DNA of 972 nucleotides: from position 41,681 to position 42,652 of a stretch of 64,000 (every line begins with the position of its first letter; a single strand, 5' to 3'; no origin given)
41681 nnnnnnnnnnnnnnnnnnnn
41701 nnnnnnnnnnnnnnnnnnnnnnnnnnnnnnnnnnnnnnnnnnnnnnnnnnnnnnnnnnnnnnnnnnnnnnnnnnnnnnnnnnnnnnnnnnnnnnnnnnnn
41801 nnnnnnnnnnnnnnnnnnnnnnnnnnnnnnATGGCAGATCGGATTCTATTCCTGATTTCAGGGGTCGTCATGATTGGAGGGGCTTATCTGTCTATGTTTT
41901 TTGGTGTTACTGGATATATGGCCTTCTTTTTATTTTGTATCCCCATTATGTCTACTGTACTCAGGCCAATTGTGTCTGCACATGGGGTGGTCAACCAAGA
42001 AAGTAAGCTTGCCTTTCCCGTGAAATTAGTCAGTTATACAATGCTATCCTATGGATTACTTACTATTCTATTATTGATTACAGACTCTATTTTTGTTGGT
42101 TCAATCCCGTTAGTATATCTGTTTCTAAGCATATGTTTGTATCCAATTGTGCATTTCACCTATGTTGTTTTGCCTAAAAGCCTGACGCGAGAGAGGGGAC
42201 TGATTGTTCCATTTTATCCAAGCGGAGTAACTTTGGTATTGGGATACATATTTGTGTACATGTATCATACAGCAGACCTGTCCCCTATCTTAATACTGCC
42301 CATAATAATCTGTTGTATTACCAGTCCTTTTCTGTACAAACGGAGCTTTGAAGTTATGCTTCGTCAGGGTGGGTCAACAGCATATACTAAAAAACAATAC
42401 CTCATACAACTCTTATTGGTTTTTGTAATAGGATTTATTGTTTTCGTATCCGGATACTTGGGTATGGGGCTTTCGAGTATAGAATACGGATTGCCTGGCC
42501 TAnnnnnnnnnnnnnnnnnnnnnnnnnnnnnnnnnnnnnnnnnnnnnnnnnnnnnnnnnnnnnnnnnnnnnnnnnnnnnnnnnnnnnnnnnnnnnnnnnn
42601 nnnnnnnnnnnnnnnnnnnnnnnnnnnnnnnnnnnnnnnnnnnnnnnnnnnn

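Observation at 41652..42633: ~1-kb low-GC insertion carrying a polytopic membrane gene inside the dTDP-rhamnose cluster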

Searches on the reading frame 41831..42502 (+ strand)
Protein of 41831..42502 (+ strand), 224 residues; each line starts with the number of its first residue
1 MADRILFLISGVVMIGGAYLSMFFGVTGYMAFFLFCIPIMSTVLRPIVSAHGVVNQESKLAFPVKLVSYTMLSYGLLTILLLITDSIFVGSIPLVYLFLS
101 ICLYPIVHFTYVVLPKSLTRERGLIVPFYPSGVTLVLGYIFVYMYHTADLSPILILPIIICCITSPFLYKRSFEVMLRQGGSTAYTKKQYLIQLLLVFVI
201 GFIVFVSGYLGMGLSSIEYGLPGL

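Call 5: search_protein_families(library=pfam, proteins=[window:41831-42502:+], max_evalue=1)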
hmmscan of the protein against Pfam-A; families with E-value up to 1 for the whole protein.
window:41831-42502:+ (224 aa): 0 families

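Call 7: find_homologous_proteins(query=window:41831-42502:+, max_evalue=0.01)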
Query window:41831-42502:+ (224 aa): 1 proteins with E <= 0.01 among 645 candidates.
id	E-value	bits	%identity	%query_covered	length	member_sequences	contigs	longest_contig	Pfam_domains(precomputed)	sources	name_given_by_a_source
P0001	7.1e-134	463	100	100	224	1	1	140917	-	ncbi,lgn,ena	-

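Call 8: search_protein_families(library=ncbifam, proteins=[window:41831-42502:+], max_evalue=10)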
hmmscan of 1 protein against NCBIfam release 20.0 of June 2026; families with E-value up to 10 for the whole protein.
window:41831-42502:+ (224 aa): 0 families
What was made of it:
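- On Wzy / O-antigen polymerase-ligase (Pfam Wzy_C PF04932, EpsG): NCBIfam returned 0 at E <= 10 (call 8).
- Closest known: Low-GC wzx/wzy/O-acetyltransferase genes of O-antigen. Different: No sequence or profile similarity (calls 5, 8).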

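Call 10: find_encoding_contigs(protein=P0001, flank=10000, max_places=6)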
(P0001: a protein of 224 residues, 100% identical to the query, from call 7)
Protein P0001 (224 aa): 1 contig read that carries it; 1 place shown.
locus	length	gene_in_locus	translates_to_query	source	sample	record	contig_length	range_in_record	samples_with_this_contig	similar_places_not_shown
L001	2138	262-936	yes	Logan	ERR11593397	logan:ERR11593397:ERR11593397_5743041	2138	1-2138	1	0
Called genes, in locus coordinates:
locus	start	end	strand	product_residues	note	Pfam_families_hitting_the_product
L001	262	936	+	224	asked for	-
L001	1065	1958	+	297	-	PF04321:RmlD_sub_bind, PF01370:Epimerase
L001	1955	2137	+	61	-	?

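Call 16: search_protein_representatives(protein=window:41831-42502:+)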
Query: 224 residues. Proteins with E-value up to 0.001 (for the whole library): 2; up to 1e-10: 2; up to 1e-30: 1. The best 2 are listed.
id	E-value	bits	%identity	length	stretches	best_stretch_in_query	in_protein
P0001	2.3e-134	462.6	100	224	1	1-224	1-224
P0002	7.6e-26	107.8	35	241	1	7-219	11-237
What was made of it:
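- One relative in the exhaustive phmmer search of 1.84 billion representatives (call 16). A homologue with E = 7.6e-26 exists (call 16).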

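Call 19: find_encoding_contigs(protein=P0002, flank=10000, max_places=6)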
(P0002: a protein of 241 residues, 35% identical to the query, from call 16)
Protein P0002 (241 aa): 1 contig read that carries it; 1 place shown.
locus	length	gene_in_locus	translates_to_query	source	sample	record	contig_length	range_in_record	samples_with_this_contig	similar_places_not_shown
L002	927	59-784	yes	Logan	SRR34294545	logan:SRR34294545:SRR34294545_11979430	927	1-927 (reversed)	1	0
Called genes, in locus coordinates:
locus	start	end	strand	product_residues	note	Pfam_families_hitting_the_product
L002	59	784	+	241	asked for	-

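Call 30: find_homologous_proteins(query=A1, max_evalue=1)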
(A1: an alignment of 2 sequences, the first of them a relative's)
Query A1 (2 sequences) (224 aa, profile of the alignment): 2 proteins with E <= 1 among 8000 candidates.
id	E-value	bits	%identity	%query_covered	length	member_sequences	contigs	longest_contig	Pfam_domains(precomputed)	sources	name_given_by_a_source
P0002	1.9e-123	429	33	95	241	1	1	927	-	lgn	-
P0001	6.3e-109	381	100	100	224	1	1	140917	-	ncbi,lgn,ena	-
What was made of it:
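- Rarity: only itself in the 5.8-billion word-index search (calls 7, 30).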

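Call 32: find_related_loci(query=A1, collection=viral_contigs, flank=5000)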
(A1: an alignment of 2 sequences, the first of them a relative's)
Query A1 (224 aa) in viral_contigs; peptide patterns used: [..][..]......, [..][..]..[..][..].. (x = any residue, [..] = any of these).
189 stretches matched a pattern, but none encodes a relative of the query by tblastn (E <= 1e-3).

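Call 37: predict_structure(alignment_id=A1)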
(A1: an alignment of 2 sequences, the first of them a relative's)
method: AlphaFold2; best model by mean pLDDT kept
length: 224 residues; sequences in the alignment: 2
mean_pLDDT: 44.7   pTM: 0.30
mean pLDDT of the five models: 44.7, 44.6, 43.7, 43.1, 40.3
residues with pLDDT >= 90: 0; 70-90: 0; 50-70: 16; < 50: 208
segments of 3 or more residues with pLDDT < 50: 1-8, 10-12, 18-30, 36-41, 43-91, 93-98, 100-146, 148-182, 187-191, 193-224
pLDDT, mean of each block of 10 residues (from residue 1): 46 49 46 49 47 41 46 46 44 47 45 38 37 45 45 46 46 47 48 48 45 38 30
secondary structure, 60 per line:
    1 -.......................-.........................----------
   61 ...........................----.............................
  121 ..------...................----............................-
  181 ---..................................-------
elements in order: H2-24 H26-50 H61-87 H92-122 H129-147 H152-179 H184-217
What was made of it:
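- The functional guess rests on absence of evidence: no motifs, and a structure model with pLDDT 44.7 (call 37).
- Tried and rejected: AF2 on the two-sequence alignment gave pLDDT 44.7 and pTM 0.30 (call 37).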

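Call 41: search_protein_families(library=phrogs, proteins=[P0001, P0002], max_evalue=1)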
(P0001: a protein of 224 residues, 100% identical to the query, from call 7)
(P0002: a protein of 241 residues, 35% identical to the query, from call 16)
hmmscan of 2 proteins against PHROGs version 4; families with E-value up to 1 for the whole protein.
P0001 (224 aa): 0 families

P0002 (241 aa): 0 families

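Call 42: search_protein_families(library=padloc, proteins=[P0001, P0002], max_evalue=1)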
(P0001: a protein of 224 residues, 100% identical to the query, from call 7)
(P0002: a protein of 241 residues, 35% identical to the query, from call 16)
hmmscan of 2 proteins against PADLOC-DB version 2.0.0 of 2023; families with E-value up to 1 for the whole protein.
P0001 (224 aa): 0 families

P0002 (241 aa): 0 families
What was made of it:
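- On Phage or defence-system membrane proteins (PHROGs, PADLOC): 0 families at E <= 1 in both libraries for both family members (calls 41, 42).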

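Call 43: search_solved_structures(query=A1, max_evalue=10)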
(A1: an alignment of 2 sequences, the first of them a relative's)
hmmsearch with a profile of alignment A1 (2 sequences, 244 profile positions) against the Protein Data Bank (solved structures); distinct sequences matched with E-value up to 10: 1.
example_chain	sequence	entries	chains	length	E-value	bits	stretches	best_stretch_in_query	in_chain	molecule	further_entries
4rk1_A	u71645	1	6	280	0.93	12.3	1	184-234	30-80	Ribose transcriptional regulator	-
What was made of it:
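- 41831..42505 (+): ORF224: an orphan 224-aa integral membrane protein with seven TM helices at about 5-23, 26-48, 66-87, 95-113, 124-146, 150-169 and 192-214. The positive-inside rule gives N-in/C-out. GC is 0.39 and GC3 is 0.37. No family hit (calls 5, 8, 41-43).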

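Call 44: search_protein_families(library=pfam, proteins=[P0002], max_evalue=10)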
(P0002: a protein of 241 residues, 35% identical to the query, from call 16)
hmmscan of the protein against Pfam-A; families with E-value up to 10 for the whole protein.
P0002 (241 aa): 0 families

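Call 54: list_cluster_members(proteins=[P0001, P0002])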
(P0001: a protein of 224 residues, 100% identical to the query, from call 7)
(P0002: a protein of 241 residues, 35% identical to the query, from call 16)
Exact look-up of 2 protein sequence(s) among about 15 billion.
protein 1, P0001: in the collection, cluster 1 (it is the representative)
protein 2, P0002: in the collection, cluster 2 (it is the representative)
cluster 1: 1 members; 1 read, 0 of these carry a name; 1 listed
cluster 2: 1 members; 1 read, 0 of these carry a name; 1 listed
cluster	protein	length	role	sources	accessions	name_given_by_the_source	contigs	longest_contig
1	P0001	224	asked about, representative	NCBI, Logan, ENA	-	-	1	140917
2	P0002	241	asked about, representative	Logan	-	-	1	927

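Call 56: search_dna_similar(query=P0001, collection=phages, mode=protein, max_evalue=1, max_rows=10)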
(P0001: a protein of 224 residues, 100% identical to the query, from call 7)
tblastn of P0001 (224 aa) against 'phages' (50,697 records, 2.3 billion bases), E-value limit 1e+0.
No match.

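Call 57: search_dna_similar(query=P0001, collection=plasmids, mode=protein, max_evalue=1, max_rows=10)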
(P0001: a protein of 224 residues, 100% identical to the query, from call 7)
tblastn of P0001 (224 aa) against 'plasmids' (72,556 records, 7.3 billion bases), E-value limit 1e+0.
No match.
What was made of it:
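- On Horizontally acquired genomic islet: No phage or plasmid match (calls 32, 56, 57).
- Tried and rejected: No relative in IMG/VR, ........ phages or PLSDB plasmids (calls 32, 56, 57).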

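Call 60: fold_search(model_id=the predicted structure, library=pdb)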
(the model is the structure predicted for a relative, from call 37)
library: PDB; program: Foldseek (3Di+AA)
matches with E <= 10: 27; with E <= 0.001: 0
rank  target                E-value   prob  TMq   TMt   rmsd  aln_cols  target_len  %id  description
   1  7wbj_R                7.9e-01  0.18  0.25  0.18  23.6       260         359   14  Cryo-EM structure of N-terminal modified human vasoactive intestinal polypeptide receptor 2 (VIP2R) in complex with PA (released 2022-05-18)
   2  7cz5_R                1.1e+00  0.20  0.28  0.25  23.2       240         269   13  Cryo-EM structure of the human growth hormone-releasing hormone receptor-Gs protein complex (released 2020-11-18)
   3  8flq_R                1.4e+00  0.20  0.31  0.23  11.1       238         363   16  Human PTH1R in complex with PTH(1-34) and Gs (released 2023-04-26)
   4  8hao_R                2.5e+00  0.14  0.30  0.22  10.8       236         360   16  Human parathyroid hormone receptor-1 dimer (released 2022-12-21)
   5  7na7_R                3.4e+00  0.09  0.25  0.21  17.2       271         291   14  Structures of human ghrelin receptor-Gi complexes with ghrelin and a synthetic agonist (released 2021-12-15)
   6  5k7v_A                3.4e+00  0.06  0.18  0.15  20.4       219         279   10  Computational Design of Self-Assembling Cyclic Protein Homooligomers (released 2017-04-12)
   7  7rdr_A                3.9e+00  0.10  0.23  0.14  14.0       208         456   10  Circular tandem repeat protein with novel repeat topology and enhanced subunit contact surfaces (released 2021-09-01)
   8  3axj_A                4.1e+00  0.05  0.19  0.19  19.6       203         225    9  High resolution crystal structure of C3PO (released 2011-04-20)
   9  7vvl_R                4.3e+00  0.09  0.31  0.23  10.8       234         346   18  PTH-bound human PTH1R in complex with Gs (class2) (released 2022-08-03)
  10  7try_P                4.6e+00  0.06  0.24  0.18  18.9       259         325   11  Cryo-EM structure of corticotropin releasing factor receptor 2 bound to Urocortin 1 and coupled with heterotrimeric G1 (released 2022-11-09)
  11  6o30_A                5.3e+00  0.02  0.15  0.07  26.9       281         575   10  Lipid A transporter MsbA from Salmonella typhimurium (released 2019-06-12)
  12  6uw9_A                6.5e+00  0.04  0.19  0.10  14.3       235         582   14  Cryo-EM structure of the human TRPV3 K169A mutant in the presence of 2-APB, determined in lipid nanodisc (released 2020-07-01)
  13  6pkw_B                6.5e+00  0.02  0.18  0.06  22.7       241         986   12  Cryo-EM structure of the zebrafish TRPM2 channel in the apo conformation, processed with C2 symmetry (pseudo C4 symmet (released 2019-08-28)
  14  6m6z_A                6.8e+00  0.04  0.22  0.23  21.4       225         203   11  A de novo designed transmembrane nanopore, TMH4C4 (released 2020-06-24)
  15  9r22_A                7.1e+00  0.12  0.36  0.35   8.4       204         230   16  Cryo-EM structure of the light-driven proton pump PsPR in detergent micelle (released 2025-07-23)
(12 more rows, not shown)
